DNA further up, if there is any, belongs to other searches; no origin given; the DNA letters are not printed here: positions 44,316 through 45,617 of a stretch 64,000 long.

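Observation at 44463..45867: MqsR-like toxin paired with a Zn-ribbon/HTH/Panacea triple-domain antitoxin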

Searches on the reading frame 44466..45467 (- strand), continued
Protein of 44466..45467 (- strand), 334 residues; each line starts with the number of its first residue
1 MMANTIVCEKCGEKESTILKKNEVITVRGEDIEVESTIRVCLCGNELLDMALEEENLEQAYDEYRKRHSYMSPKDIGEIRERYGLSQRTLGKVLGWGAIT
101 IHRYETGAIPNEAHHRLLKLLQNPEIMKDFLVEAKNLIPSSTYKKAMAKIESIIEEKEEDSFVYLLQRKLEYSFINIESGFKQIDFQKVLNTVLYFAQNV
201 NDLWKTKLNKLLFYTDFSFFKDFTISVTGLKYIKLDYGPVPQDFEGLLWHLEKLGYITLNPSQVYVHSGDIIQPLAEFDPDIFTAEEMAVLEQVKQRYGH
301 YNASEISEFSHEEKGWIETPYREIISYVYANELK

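Call 75: fold_search(model_id=the predicted structure, library=pdb)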
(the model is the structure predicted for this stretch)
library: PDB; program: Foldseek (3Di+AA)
matches with E <= 10: 516; with E <= 0.001: 2
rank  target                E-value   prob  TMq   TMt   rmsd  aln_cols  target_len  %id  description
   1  3gn5_B                1.0e-04  1.00  0.19  0.44   9.9       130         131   22  Structure of the E. coli protein MqsA (YgiT/b3021) (released 2010-01-12)
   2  3gn5_A                1.2e-04  1.00  0.20  0.45   9.4       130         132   22  Structure of the E. coli protein MqsA (YgiT/b3021) (released 2010-01-12)
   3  5j9i_C                6.9e-03  1.00  0.18  0.81   1.3        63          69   30  Crystal structure of the HigA2 antitoxin C-terminal domain (released 2017-04-05)
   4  5j9i_A                2.2e-02  1.00  0.17  0.81   1.3        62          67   31  Crystal structure of the HigA2 antitoxin C-terminal domain (released 2017-04-05)
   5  8a0x_A                2.5e-02  1.00  0.18  0.55   1.3        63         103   30  Crystal structure of the HigB2-HigA2 tetramer in complex with operator DNA (released 2023-05-03)
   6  5j9i_B                3.1e-02  1.00  0.18  0.84   0.9        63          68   32  Crystal structure of the HigA2 antitoxin C-terminal domain (released 2017-04-05)
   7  5jaa_B                3.3e-02  1.00  0.18  0.57   0.9        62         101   32  Crystal structure of the HigBA2 toxin-antitoxin complex (released 2017-04-05)
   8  5jaa_A                4.3e-02  1.00  0.18  0.56   0.9        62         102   32  Crystal structure of the HigBA2 toxin-antitoxin complex (released 2017-04-05)
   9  5j9i_E                4.8e-02  1.00  0.17  0.82   1.3        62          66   31  Crystal structure of the HigA2 antitoxin C-terminal domain (released 2017-04-05)
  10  7yk3_B                4.8e-02  1.00  0.27  0.44   5.9       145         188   14  Crystal structure of DarTG toxin-antitoxin complex from Mycobacterium tuberculosis (released 2023-05-31)
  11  3fmy                  5.0e-02  1.00  0.17  0.76   1.8        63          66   28  Structure of the C-terminal domain of the E. coli protein MQSA (YgiT/b3021) (released 2010-01-12)
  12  5j9i_G                6.2e-02  1.00  0.17  0.83   1.4        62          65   31  Crystal structure of the HigA2 antitoxin C-terminal domain (released 2017-04-05)
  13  4ejo_A                6.2e-02  0.96  0.17  0.44  11.9       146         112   14  Crystal structure of padr family transcriptional regulator from Eggerthella lenta DSM 2243 (released 2012-04-25)
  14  2auw_B                1.0e-01  0.96  0.20  0.37   8.6       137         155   14  Crystal Structure of Putative DNA Binding Protein NE0471 from Nitrosomonas europaea ATCC 19718 (released 2005-10-11)
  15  4ucd_A                1.3e-01  0.16  0.10  0.13  15.8       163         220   13  N-terminal globular domain of the RSV Nucleoprotein in complex with the Nucleoprotein Phosphoprotein interaction inhib (released 2015-08-19)
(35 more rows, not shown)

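Call 80: find_related_loci(query=A4, collection=viral_contigs, flank=3000)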
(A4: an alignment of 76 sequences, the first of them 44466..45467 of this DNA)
Query A4 (334 aa) in viral_contigs; peptide patterns used: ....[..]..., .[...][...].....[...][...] (x = any residue, [..] = any of these).
175 stretches matched a pattern; 20 encode a relative of the query (tblastn E <= 1e-3); 20 distinct loci.
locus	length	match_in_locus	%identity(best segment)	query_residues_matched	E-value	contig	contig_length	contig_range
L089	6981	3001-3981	38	6-333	2e-65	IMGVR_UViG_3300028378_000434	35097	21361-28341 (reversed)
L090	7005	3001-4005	33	1-333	1e-50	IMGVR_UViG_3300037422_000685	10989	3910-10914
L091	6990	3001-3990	38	6-334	6e-60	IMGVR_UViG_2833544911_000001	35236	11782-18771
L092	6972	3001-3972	32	8-333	9e-47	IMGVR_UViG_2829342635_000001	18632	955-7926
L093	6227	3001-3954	31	15-334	3e-39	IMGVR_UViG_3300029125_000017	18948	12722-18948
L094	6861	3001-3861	28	28-316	4e-39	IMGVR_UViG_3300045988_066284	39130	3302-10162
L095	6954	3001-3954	29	15-334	7e-38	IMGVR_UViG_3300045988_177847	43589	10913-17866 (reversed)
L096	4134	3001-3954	30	15-334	9e-38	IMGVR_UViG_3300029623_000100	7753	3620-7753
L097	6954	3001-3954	30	15-334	1e-37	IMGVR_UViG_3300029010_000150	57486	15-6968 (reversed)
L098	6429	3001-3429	33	1-141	3e-22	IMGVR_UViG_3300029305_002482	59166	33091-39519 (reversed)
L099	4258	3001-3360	37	43-164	1e-20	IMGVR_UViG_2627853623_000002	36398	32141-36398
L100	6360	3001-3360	36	43-164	7e-20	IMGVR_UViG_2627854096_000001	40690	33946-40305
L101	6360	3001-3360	36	43-164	7e-20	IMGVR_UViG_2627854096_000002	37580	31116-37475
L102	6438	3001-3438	31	188-330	1e-15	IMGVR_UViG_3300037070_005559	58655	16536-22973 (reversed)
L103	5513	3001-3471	30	177-330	2e-12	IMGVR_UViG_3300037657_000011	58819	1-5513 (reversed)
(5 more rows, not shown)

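Call 83: search_dna_similar(query=window:44466-45467:-, collection=plasmids, mode=protein, max_rows=12)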
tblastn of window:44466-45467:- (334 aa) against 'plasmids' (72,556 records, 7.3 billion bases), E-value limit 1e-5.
Records with a match: 69; places in all: 69; records where one place covers at least 80% of the query: 13.
Best place of each record, by identity: <60% 69.
By first word of the organism name: Bacillus 48; Clostridium 6; Pectobacterium 3; Tenacibaculum 2; Clostridioides 2; Ligilactobacillus 2; Bacteroides 1; Fibrella 1; Lactobacillus 1; Paenibacillus 1; and 2 more.
By predicted mobility (MOB-suite, as given by PLSDB): non-mobilizable 64; mobilizable 4; conjugative 1.
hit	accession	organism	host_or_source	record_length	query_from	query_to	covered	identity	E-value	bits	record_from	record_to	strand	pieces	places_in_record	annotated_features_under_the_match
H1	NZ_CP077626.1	Clostridium estertheticum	single colony,bovine feces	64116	5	334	99%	33.2%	2e-47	178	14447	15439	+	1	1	type II TA system antitoxin MqsA family protein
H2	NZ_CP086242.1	Clostridium estertheticum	single colony,bovine feces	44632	5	334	99%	33.0%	6e-47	177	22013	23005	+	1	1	type II TA system antitoxin MqsA family protein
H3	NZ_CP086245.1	Clostridium estertheticum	single colony,bovine feces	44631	5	334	99%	33.0%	6e-47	177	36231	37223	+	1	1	type II TA system antitoxin MqsA family protein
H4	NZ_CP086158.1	Clostridium tagluense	single colony,Lamb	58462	5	334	99%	32.4%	2e-45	172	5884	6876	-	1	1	type II TA system antitoxin MqsA family protein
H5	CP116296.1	Tenacibaculum finnmarkense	Atlantic salmon (Salmo salar ...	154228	5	333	99%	30.3%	2e-34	140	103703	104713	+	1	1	DUF4065 domain-containing protein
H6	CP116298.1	Tenacibaculum finnmarkense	Atlantic salmon (Salmo salar ...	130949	5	333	99%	30.3%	2e-34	140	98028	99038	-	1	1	DUF4065 domain-containing protein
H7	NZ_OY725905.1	Bacteroides finegoldii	-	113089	11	334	97%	28.4%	8e-34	139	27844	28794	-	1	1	type II toxin-antitoxin system antitoxin SocA domain-containing ...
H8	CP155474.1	Fibrella sp. ES10-3-2-2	single cell,soil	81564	18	327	93%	26.9%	5e-31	130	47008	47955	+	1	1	type II TA system antitoxin MqsA family protein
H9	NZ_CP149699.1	Clostridioides difficile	Dog,single cell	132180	4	317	94%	24.6%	1e-11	73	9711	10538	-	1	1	type II toxin-antitoxin system antitoxin SocA domain-containing ...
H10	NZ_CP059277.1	Lactobacillus taiwanensis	Mus musculus,pure culture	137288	26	325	90%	25.5%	1e-13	79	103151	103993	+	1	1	type II toxin-antitoxin system antitoxin SocA domain-containing ...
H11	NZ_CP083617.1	Clostridioides difficile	-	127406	17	317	90%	24.1%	2e-12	76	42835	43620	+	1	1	type II toxin-antitoxin system antitoxin SocA domain-containing ...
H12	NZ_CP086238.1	Clostridium estertheticum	single colony,bovine feces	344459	1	319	96%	22.6%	5e-12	74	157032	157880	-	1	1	type II toxin-antitoxin system antitoxin SocA domain-containing ...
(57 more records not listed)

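Call 84: get_annotated_region(hit=H1, flank=1500)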
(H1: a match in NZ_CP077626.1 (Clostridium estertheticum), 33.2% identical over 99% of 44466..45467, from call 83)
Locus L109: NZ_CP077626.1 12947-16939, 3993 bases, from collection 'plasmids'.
description: Clostridium estertheticum strain CF008 plasmid pCF008-B, complete sequence
organism: Clostridium estertheticum (NCBI taxid 238834)
taxonomy: Bacteria; Bacillota; Clostridia; Eubacteriales; Clostridiaceae; Clostridium; Clostridium estertheticum
host: -; source: single colony,bovine feces; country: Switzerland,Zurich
typing (MOB-suite, as given by PLSDB): non-mobilizable
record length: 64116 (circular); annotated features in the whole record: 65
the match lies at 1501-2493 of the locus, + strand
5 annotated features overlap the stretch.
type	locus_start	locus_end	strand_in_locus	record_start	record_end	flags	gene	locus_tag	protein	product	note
CDS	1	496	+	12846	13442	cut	-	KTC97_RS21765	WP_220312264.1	type IV toxin-antitoxin system AbiEi family antitoxin domain-containing protein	-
CDS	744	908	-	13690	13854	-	-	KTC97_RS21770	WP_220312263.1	hypothetical protein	-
CDS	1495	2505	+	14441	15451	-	-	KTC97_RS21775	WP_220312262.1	type II TA system antitoxin MqsA family protein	-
CDS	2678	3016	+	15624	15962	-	-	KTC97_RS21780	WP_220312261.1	hypothetical protein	-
CDS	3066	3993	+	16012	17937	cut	-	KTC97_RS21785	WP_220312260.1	N-6 DNA methylase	GO:0006306 - DNA methylation [Evidence IEA]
